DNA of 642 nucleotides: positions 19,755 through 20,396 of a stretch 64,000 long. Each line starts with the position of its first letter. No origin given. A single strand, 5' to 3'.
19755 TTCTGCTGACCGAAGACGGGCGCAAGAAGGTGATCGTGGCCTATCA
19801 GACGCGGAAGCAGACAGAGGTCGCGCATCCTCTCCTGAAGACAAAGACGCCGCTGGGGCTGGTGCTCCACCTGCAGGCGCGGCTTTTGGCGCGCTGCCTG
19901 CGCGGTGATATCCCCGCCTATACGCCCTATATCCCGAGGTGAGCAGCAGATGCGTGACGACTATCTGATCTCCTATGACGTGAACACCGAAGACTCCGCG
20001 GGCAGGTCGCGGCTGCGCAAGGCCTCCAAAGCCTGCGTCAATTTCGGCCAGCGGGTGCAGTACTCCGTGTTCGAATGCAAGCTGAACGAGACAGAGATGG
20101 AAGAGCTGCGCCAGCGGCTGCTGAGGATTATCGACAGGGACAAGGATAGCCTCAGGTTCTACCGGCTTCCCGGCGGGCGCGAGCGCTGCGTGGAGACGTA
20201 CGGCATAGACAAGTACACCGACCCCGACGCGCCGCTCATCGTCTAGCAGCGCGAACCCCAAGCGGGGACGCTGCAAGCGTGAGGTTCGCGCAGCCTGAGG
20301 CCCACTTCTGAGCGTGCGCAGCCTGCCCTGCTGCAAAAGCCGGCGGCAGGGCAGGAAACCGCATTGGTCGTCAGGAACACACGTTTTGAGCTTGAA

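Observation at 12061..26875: The entire cas3-to-array cassette (14.7 kb) is bracketed by ~57-bp imperfect direct repeats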

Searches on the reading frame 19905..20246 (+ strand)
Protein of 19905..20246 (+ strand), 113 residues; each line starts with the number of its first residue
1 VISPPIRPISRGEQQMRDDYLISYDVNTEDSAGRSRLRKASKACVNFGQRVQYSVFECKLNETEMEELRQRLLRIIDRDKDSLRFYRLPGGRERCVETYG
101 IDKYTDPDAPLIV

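Call 10: search_protein_families(library=pfam, proteins=[window:19905-20246:+])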
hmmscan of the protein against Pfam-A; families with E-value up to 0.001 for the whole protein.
window:19905-20246:+ (113 aa): 1 family
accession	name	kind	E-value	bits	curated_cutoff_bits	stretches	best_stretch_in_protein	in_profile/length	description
PF09827.14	CRISPR_Cas2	-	8.7e-23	80.7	23.8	1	20-89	3-67/74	CRISPR associated protein Cas2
